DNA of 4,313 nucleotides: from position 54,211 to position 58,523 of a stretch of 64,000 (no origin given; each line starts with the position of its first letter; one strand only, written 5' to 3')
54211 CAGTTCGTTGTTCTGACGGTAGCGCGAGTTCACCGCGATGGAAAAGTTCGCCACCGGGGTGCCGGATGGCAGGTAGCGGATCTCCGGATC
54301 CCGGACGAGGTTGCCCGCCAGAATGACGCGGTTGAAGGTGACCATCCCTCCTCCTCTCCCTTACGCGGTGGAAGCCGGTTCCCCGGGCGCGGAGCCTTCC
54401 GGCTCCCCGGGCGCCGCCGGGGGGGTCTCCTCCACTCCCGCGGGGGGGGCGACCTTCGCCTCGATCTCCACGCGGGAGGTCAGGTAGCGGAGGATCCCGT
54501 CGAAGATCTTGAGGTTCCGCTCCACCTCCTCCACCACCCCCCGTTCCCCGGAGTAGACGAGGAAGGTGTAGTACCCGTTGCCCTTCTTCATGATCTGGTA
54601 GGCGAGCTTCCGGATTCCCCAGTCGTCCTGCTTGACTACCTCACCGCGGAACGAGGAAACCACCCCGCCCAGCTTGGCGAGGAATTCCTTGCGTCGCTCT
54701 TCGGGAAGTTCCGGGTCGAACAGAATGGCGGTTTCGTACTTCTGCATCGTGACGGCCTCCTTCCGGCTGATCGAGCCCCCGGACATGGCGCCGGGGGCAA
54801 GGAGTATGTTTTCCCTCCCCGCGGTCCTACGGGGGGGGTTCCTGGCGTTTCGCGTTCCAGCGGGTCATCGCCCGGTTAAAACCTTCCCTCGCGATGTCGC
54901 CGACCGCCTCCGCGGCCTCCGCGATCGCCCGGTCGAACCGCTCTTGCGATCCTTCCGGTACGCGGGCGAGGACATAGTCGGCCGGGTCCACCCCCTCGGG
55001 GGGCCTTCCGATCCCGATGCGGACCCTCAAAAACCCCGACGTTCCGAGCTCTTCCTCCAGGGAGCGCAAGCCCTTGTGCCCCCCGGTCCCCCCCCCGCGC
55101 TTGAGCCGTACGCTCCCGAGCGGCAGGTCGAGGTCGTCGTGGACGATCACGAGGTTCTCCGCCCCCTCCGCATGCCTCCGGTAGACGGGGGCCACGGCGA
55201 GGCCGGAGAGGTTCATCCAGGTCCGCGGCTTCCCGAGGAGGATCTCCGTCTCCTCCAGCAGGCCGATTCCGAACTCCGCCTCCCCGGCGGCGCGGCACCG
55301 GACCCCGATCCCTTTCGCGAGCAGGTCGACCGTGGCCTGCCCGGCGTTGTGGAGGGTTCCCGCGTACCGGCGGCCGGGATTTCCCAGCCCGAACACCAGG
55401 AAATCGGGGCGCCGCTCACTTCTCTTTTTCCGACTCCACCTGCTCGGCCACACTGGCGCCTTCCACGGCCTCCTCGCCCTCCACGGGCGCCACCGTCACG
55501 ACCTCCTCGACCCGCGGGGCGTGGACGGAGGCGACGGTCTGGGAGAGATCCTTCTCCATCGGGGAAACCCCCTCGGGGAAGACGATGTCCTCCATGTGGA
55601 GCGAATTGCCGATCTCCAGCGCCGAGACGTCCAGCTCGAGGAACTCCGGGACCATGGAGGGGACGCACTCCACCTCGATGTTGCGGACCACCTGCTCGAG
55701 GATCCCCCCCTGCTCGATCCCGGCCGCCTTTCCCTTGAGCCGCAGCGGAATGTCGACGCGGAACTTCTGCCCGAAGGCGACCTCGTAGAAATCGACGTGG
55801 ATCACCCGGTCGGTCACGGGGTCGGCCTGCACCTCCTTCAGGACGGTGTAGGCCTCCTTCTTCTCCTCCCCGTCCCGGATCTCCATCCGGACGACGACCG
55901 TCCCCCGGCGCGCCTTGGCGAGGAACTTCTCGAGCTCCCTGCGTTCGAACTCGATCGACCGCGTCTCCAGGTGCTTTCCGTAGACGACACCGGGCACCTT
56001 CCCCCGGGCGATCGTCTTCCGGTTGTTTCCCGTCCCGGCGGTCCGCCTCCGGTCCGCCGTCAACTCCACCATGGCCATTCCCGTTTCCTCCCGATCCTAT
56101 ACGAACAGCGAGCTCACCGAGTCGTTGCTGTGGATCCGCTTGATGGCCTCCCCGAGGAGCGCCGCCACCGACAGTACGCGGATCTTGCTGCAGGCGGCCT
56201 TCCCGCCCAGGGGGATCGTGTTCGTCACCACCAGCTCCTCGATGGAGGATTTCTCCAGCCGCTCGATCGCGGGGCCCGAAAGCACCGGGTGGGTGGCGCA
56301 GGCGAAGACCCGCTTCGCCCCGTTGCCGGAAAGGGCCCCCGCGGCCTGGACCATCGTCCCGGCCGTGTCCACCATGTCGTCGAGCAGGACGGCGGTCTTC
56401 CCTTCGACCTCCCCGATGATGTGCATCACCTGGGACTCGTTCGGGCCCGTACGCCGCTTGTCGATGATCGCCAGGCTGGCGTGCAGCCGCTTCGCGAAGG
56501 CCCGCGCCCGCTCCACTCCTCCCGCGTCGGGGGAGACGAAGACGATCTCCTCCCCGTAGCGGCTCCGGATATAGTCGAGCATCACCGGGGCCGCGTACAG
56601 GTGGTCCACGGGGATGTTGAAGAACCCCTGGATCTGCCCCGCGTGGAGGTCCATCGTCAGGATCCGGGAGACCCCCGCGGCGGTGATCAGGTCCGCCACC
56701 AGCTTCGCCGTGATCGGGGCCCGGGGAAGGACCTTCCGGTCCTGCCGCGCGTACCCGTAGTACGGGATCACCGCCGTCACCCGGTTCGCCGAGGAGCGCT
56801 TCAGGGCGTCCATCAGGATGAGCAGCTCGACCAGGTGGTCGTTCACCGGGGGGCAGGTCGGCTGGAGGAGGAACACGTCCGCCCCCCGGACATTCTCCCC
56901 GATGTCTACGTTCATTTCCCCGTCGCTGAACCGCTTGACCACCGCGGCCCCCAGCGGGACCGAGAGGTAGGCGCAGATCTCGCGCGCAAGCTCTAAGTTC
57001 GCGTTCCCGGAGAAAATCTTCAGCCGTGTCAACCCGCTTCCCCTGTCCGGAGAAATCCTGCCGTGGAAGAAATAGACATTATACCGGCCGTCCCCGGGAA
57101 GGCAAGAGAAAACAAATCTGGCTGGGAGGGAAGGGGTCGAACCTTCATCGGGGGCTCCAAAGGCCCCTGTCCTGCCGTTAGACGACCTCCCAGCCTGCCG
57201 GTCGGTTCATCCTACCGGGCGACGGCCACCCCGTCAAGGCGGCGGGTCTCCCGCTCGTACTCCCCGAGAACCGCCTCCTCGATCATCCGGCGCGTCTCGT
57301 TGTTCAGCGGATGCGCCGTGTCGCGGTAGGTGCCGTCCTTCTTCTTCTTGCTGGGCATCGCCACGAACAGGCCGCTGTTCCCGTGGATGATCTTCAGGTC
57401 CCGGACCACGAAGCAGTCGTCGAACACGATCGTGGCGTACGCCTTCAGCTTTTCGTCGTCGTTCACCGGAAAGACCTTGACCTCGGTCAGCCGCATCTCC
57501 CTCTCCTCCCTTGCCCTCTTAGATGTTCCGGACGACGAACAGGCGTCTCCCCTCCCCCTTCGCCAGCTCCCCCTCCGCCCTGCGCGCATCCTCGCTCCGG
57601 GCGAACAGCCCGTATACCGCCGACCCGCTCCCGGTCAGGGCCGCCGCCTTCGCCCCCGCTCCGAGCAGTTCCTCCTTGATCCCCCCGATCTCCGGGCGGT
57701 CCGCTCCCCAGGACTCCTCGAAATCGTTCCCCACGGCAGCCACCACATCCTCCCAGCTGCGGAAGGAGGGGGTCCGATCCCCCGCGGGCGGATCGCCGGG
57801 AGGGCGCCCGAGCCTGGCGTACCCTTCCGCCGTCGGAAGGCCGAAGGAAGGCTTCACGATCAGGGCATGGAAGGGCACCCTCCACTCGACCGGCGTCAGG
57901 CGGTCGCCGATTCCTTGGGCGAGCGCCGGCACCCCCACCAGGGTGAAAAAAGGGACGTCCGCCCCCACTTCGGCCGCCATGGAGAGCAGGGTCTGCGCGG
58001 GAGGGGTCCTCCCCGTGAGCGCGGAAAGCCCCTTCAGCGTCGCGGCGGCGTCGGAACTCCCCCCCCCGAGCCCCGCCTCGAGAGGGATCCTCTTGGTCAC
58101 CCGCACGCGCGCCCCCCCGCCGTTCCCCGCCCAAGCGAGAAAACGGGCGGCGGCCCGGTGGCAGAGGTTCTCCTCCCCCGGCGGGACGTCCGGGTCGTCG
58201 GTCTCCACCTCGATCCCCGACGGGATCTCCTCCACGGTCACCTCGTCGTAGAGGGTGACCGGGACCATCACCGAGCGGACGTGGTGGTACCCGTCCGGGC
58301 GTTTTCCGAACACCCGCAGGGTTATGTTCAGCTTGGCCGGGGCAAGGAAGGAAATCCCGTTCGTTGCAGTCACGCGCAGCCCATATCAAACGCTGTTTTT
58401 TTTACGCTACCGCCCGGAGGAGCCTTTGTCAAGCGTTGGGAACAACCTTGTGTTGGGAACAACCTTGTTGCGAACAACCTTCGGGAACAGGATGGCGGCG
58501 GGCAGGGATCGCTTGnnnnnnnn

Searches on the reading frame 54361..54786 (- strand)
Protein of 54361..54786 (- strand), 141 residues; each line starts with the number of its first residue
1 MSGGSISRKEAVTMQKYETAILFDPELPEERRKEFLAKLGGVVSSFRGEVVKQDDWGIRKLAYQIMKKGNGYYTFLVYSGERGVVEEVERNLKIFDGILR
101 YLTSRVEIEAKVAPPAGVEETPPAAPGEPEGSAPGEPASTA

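Call 21: search_protein_families(library=pfam, proteins=[window:54361-54786:-], max_evalue=0.01)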
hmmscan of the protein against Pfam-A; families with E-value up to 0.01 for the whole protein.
window:54361-54786:- (141 aa): 1 family
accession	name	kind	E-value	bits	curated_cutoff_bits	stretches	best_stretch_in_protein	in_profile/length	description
PF01250.22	Ribosomal_S6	-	1.4e-23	83.3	27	1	16-104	1-89/90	Ribosomal protein S6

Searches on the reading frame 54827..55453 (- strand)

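Call 21: search_protein_families(library=pfam, proteins=[window:54827-55453:-], max_evalue=0.01)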
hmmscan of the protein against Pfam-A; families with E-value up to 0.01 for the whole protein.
window:54827-55453:- (208 aa): 1 family
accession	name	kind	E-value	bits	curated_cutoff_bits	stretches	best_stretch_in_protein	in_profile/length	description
PF01195.25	Pept_tRNA_hydro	-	5.8e-53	179.9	27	1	19-200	1-183/183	Peptidyl-tRNA hydrolase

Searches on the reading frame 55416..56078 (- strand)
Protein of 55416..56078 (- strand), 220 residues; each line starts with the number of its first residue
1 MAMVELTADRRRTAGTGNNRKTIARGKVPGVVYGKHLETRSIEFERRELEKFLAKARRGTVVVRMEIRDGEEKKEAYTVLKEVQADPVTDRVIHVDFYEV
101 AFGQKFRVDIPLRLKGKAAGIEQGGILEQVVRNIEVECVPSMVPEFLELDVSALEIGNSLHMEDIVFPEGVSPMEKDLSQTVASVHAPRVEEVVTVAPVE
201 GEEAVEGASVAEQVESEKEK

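Call 21: search_protein_families(library=pfam, proteins=[window:55416-56078:-], max_evalue=0.01)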
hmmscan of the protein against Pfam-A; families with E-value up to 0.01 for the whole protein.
window:55416-56078:- (220 aa): 2 families
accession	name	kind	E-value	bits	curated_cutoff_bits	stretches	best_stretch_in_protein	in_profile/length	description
PF14693.11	Ribosomal_TL5_C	-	3.4e-26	91.9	27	1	105-189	1-84/84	Ribosomal protein TL5, C-terminal domain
PF01386.24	Ribosomal_L25p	-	1.2e-19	70.9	23.6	1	6-97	1-82/82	Ribosomal L25p family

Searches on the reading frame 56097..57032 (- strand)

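Call 21: search_protein_families(library=pfam, proteins=[window:56097-57032:-], max_evalue=0.01)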
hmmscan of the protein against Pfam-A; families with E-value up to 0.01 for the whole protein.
window:56097-57032:- (311 aa): 3 families
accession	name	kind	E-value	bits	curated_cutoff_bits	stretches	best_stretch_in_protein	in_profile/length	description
PF13793.12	Pribosyltran_N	-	2.6e-53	179.3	25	1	4-120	1-117/117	N-terminal domain of ribose phosphate pyrophosphokinase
PF14572.12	Pribosyl_synth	-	3.8e-34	118.7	27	1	198-310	70-183/184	Phosphoribosyl synthetase-associated domain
PF00156.33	Pribosyltran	-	4.2e-17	62.4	26.3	1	159-248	27-124/158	Phosphoribosyl transferase domain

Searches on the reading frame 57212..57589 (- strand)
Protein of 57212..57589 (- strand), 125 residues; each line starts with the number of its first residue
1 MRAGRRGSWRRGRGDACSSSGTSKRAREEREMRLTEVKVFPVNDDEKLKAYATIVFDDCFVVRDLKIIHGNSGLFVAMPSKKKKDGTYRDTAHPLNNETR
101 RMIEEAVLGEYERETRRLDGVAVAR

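Call 21: search_protein_families(library=pfam, proteins=[window:57212-57589:-], max_evalue=0.01)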
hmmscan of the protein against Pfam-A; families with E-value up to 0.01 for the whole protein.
window:57212-57589:- (125 aa): 1 family
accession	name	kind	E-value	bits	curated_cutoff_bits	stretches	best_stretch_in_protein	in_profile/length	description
PF04026.17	SpoVG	-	4.3e-33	113.7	29.6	1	32-112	1-81/82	SpoVG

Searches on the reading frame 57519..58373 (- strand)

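Call 21: search_protein_families(library=pfam, proteins=[window:57519-58373:-], max_evalue=0.01)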
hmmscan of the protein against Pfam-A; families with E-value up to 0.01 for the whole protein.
window:57519-58373:- (284 aa): 2 families
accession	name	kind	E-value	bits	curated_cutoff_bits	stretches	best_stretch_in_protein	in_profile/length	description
PF00288.32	GHMP_kinases_N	-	2.1e-13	50.7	22.3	1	69-145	1-85/87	GHMP kinases N terminal domain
PF08544.19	GHMP_kinases_C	-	1.3e-07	32.4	21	1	227-271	34-80/85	GHMP kinases C terminal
